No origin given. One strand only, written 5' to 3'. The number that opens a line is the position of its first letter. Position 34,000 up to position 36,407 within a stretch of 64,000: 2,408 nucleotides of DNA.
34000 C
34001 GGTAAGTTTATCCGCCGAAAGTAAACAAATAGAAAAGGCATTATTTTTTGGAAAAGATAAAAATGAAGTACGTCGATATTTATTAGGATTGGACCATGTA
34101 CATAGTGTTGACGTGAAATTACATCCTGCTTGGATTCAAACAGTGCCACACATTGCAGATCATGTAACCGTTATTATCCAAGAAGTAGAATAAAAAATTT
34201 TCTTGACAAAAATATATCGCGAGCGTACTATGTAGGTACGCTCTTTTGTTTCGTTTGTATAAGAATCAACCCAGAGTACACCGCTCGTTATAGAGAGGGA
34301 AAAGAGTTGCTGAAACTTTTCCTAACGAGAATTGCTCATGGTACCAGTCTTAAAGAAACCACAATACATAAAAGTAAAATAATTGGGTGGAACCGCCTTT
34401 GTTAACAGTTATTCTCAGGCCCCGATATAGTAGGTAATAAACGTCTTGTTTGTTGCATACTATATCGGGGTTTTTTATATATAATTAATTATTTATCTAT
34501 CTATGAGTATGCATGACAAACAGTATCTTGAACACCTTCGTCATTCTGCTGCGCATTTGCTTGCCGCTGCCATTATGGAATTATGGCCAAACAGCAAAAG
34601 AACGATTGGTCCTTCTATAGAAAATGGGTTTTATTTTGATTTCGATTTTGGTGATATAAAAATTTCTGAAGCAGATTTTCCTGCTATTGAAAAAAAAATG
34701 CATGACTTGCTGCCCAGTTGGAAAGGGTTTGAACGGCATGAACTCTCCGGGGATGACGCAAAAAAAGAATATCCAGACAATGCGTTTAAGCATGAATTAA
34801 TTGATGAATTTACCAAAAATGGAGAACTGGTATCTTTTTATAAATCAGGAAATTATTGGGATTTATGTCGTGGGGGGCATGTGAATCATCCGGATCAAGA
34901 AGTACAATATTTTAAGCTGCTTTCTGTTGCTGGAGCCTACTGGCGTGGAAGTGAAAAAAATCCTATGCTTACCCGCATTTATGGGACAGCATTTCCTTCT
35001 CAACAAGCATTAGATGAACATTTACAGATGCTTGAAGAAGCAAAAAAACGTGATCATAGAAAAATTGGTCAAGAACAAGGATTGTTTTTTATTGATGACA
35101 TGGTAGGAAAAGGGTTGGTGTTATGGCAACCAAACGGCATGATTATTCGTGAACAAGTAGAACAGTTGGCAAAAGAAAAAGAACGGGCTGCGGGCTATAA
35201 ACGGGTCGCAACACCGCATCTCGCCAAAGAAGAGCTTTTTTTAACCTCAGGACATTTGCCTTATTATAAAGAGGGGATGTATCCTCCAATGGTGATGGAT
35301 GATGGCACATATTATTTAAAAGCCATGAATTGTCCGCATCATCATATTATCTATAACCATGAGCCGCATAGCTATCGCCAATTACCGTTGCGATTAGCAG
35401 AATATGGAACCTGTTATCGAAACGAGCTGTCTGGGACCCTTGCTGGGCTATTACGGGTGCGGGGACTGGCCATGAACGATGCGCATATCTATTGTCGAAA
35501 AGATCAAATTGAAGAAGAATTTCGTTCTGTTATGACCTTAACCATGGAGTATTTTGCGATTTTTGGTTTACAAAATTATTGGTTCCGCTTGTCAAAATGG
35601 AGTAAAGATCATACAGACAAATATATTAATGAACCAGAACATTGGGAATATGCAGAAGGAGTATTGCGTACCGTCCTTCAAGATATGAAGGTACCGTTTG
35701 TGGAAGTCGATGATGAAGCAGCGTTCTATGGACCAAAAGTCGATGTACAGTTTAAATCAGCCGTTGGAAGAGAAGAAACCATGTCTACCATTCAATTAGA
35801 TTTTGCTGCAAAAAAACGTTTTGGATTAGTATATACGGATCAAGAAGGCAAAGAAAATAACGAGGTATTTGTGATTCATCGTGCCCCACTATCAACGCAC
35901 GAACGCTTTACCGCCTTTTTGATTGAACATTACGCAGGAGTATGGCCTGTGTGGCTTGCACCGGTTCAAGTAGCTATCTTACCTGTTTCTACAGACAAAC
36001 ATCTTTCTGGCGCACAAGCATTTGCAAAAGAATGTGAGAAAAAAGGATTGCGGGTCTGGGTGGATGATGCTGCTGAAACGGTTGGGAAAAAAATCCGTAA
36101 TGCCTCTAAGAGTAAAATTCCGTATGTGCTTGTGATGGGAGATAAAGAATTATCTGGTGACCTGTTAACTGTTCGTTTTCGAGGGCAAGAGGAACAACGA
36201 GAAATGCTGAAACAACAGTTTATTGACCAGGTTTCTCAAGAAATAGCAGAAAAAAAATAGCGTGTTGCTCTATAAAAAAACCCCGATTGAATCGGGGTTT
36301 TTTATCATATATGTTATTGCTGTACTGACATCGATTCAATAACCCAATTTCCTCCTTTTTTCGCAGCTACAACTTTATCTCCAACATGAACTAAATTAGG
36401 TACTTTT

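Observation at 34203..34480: T-box riboswitch leader with threonine specifier upstream of thrS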

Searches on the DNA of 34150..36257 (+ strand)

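Call 4: search_rna_families(source=window, start=34150, end=34550, threshold=evalue, max_evalue=10, show_alignments=5)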
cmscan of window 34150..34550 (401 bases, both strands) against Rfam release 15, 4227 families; matches with E-value up to 10: 10.
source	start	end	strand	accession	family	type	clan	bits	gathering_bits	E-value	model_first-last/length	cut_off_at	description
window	34375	34479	+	RF00042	CopA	Gene; antisense;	-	22.8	60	0.082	1-92/92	no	CopA-like RNA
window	34419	34473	+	RF04065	mir-7563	Gene; miRNA;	-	21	80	0.12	1-76/76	no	mir-7563 microRNA precursor family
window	34419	34471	+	RF03879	mir-2831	Gene; miRNA;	-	20.2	90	0.18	1-75/75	no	mir-2831 microRNA precursor family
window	34465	34549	+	RF00474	snosnR57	Gene; snRNA; snoRNA; CD-box;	-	18.7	50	4.3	1-95/95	no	Small nucleolar RNA snR57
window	34265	34427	+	RF00230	T-box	Cis-reg; leader;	-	17.1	93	0.1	1-219/219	no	T-box leader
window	34445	34519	-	RF00217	SNORD20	Gene; snRNA; snoRNA; CD-box;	-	16.1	43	5.9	1-80/80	no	Small nucleolar RNA SNORD20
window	34349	34380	-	RF01334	CRISPR-DR21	Gene; CRISPR;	-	15.2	48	9.5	1-37/37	no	CRISPR RNA direct repeat element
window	34310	34399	+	RF02615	BSR0626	Gene; sRNA;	-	14.1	155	5.8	1-128/128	no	Brucella sRNA 0626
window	34316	34406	+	RF02447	SpR19_sRNA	Gene; sRNA;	-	13.7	79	9.1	1-123/123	no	Streptococcus sRNA SpR19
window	34399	34521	+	RF02581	tsr32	Gene; sRNA;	-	12.5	98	9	1-151/151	no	S. aureus tsr32 small RNA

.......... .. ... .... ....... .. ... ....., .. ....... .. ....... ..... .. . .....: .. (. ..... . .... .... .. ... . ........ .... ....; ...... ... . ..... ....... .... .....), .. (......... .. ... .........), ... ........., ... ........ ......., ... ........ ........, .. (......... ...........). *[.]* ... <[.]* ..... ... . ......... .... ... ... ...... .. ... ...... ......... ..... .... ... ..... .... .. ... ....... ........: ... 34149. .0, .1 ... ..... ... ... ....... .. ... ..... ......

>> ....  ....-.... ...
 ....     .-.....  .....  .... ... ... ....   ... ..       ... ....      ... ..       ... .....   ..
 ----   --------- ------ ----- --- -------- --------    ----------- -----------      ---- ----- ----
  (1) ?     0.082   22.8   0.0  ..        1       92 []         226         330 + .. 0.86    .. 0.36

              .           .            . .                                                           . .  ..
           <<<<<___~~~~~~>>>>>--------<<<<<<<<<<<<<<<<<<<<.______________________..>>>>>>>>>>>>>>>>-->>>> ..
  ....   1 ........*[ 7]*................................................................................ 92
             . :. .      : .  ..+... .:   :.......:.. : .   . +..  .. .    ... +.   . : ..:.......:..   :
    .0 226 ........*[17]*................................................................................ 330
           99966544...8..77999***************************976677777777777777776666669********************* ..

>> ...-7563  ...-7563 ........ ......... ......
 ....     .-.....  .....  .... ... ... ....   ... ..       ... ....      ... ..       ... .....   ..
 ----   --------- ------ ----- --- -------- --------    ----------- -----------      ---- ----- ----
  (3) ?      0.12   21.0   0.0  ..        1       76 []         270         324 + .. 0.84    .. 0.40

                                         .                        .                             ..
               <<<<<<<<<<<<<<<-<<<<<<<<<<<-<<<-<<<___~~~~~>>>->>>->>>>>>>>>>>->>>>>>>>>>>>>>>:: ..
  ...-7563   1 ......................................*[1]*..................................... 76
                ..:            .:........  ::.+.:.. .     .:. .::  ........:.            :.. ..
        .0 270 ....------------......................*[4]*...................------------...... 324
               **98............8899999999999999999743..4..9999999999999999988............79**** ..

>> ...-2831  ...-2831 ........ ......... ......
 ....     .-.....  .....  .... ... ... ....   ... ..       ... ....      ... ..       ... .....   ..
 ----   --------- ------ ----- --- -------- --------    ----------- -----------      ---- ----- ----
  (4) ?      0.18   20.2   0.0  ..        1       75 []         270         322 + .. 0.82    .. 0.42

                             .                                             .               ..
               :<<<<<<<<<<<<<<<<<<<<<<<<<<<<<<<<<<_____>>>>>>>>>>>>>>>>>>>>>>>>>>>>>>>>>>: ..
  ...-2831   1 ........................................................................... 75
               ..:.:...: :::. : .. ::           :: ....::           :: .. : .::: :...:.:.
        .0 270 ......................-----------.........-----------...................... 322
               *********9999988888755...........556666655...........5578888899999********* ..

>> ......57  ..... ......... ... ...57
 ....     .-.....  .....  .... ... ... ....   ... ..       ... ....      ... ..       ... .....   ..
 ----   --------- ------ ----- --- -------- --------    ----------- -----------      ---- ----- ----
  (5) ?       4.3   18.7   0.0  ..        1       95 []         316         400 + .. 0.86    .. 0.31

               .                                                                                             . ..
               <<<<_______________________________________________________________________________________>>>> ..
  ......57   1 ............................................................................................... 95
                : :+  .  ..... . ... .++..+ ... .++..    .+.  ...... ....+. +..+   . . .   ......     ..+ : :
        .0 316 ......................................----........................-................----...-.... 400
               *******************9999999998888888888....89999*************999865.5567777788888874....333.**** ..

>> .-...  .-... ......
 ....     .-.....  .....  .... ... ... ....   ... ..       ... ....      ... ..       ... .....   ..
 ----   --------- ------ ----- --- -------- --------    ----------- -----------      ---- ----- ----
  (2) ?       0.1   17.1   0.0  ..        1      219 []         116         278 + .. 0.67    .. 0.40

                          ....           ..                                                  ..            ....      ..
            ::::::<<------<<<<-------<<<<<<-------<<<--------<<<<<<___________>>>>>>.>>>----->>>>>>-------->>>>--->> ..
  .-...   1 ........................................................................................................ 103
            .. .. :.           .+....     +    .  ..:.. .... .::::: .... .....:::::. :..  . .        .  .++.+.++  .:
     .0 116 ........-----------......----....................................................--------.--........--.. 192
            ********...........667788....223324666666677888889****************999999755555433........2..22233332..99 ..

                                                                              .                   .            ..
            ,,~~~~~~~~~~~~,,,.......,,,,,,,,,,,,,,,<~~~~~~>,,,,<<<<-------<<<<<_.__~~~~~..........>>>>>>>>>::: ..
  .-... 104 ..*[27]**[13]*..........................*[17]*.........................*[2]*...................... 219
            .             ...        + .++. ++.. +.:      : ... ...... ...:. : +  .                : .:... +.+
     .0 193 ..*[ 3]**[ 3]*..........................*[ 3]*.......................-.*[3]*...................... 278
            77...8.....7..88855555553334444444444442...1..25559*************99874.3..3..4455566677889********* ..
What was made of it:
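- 34291..34315 (+): Platform that contacts the tRNA elbow: AG bulge UAGAGAG (34291-97), the 5' strand of P5, and the 11-nt distal loop AGUUGCUGAAA (34305-15). These are the parts that Rfam's T-box model aligns with high posterior probability (call 4).
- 34353..34382 (+): A-rich linker with no Stem II, no IIA/B pseudoknot and no Stem III. It contains the purine string AAAAG (34370-74), U (34375) and AAAA (34376-79). Rfam's alignment deletes the Stem III positions (call 4).
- On T-box riboswitch (RF00230): With permissive filters on 401 nt the score is 17.1 bits, E 0.1 (call 4). The AG bulge is UAGAGAG and the distal loop AGUUGCUGAAA, aligned with high posterior probability by Rfam (call 4). Rfam's alignment deletes these positions (call 4).
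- Rfam's weak alignment matches exactly the diagnostic parts: the AGAGA bulge, the distal loop and the T-box sequence (call 4).
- Tried and rejected: A permissive scan gave a weak hit (call 4).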

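Call 22: search_rna_families(sources=[L088, L097, L100, L101, L087, L090, L093, L081, L111, L120, L149], threshold=evalue, max_evalue=10, show_alignments=0)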
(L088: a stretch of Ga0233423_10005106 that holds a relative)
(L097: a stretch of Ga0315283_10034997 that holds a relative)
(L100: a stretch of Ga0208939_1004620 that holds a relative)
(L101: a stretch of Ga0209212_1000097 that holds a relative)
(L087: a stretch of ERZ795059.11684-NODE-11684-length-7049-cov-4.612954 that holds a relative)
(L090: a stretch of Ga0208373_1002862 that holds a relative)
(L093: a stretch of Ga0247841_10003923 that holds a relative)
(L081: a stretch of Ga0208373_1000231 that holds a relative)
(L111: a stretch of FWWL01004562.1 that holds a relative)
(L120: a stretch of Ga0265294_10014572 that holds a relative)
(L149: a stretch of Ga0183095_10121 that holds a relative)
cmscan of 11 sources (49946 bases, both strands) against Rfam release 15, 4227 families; matches with E-value up to 10: 23.
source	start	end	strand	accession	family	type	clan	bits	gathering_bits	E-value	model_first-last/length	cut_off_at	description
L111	990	1213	+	RF00230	T-box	Cis-reg; leader;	-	89.9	93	2.3e-18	1-219/219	no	T-box leader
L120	1152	1384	+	RF00230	T-box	Cis-reg; leader;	-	83.8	93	8.6e-17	1-219/219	no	T-box leader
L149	1149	1384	+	RF00230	T-box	Cis-reg; leader;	-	78.4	93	2.2e-15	1-219/219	no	T-box leader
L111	3277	3406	+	RF00558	L20_leader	Cis-reg; leader;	-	62.7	58.7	3.5e-10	1-127/127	no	Ribosomal protein L20 leader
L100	4246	4319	+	RF00005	tRNA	Gene; tRNA;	CL00001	57.1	29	8.4e-10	1-71/71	no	tRNA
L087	630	805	+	RF00230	T-box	Cis-reg; leader;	-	33.8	93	0.00069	1-219/219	no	T-box leader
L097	3287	3364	-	RF02495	ohsC_RNA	Gene; antitoxin;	-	30.9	50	0.86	1-77/77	no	Oppression of Hydrophobic ORF by sRNA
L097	3248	3331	+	RF02075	STnc230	Gene; sRNA;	-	28.9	50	3.2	1-83/83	no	Enterobacterial sRNA STnc230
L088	3232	3326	-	RF01770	rimP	Cis-reg; leader;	-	27.9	47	1.7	1-102/102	no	Gammaprotebacteria rimP leader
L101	18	109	+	RF03531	n00280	Gene; sRNA;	-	27.3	65.2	3.3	1-101/101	no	Clostridioides difficile sRNA included into helicase gene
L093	1295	1360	+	RF01202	sn2991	Gene; snRNA; snoRNA; CD-box;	-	26.7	60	0.97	1-98/98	no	Small nucleolar RNA sn2991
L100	4246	4320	-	RF04354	Plastid-ycf2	Cis-reg;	-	25.4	65.7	0.5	1-75/75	no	Plastid-ycf2 5UTR RNA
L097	3271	3351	-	RF01770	rimP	Cis-reg; leader;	-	25.3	47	6.1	1-102/102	no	Gammaprotebacteria rimP leader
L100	3913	4049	+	RF00558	L20_leader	Cis-reg; leader;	-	23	58.7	3.1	1-127/127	no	Ribosomal protein L20 leader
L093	790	824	-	RF01323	CRISPR-DR10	Gene; CRISPR;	-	22.8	39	0.97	1-37/37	no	CRISPR RNA direct repeat element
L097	3253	3355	+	RF04164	MIR1507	Gene; miRNA;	-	22.6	73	1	1-107/107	no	MIR1507 microRNA precursor family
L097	3262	3354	-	RF02436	SpF43_sRNA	Gene; sRNA;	-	22.5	70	4.1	1-99/99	no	Streptococcus sRNA SpF43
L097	3823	3950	+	RF00513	Trp_leader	Cis-reg; leader;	-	22.3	41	3.8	1-100/100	no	Tryptophan operon leader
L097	3250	3322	+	RF01408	sraL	Gene; sRNA;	-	21.6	39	1.1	1-142/142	no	sraL Hfq binding RNA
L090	1411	1471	+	RF02399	NsiR1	Gene; sRNA;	-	21.6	39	5.9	1-60/60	no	Nitrogen stress-induced RNA 1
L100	4009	4103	+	RF02360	Yfr8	Gene; sRNA;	-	21.2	40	1.5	1-226/226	no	Cyanobacterial functional RNA 8/9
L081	678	823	+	RF00392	SNORA5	Gene; snRNA; snoRNA; HACA-box;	CL00024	20.1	30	6.4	1-134/134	no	Small nucleolar RNA SNORA5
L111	3315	3400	+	RF02423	Bp1_781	Gene; sRNA;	-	16.5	80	4.6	1-230/230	no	Burkholderia sRNA Bp1_Cand871_SIPHT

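Call 30: build_rna_model(alignment_id=A2, structure=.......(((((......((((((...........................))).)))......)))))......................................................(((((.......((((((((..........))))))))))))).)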
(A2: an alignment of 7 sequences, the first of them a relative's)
Model R1 built from alignment A2 (7 sequences, 167 columns); structure: as given.
model positions 127; base pairs 24; branch points 1; effective number of sequences 1.62; information 0.59 bits per position. Calibrated on 0.2 Mb of random sequence (short: E-values are rough).
structure used (alignment columns):
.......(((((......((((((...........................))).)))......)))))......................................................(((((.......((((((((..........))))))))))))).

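Call 32: search_with_rna_model(model_id=R1, source=window, max_evalue=10, show_alignments=2)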
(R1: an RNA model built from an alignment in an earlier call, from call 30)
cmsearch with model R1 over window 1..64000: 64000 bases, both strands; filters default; matches with E-value up to 10: 1.
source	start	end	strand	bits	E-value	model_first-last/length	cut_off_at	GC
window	34253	34426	+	64.6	6.7e-13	1-127/127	no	0.4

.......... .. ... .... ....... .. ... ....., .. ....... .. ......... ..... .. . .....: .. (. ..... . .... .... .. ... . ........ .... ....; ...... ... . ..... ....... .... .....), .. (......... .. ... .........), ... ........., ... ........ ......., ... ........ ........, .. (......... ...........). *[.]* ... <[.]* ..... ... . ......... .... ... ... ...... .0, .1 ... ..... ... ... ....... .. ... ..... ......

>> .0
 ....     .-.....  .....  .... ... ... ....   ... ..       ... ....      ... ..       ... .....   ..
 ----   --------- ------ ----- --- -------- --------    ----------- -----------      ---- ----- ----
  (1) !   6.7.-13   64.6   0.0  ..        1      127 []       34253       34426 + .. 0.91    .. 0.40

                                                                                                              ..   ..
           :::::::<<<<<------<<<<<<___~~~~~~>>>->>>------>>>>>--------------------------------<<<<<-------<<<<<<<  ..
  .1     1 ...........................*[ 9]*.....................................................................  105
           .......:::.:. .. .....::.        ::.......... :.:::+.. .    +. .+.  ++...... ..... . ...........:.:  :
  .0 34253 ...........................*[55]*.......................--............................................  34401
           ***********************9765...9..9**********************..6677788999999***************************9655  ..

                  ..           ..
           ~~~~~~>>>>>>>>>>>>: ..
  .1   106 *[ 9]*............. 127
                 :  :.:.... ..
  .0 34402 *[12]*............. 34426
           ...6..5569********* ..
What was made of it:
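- Checked: A covariance model built from seven relatives, without the window, gives one hit in 64 kb on both strands, at 34253-34426, with 64.6 bits and E 6.7e-13 (call 32).
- A model built from seven relatives without the window hits only 34253-34426 in the window (64.6 bits, E 6.7e-13, call 32). The independent model gives E 6.7e-13 (call 32).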
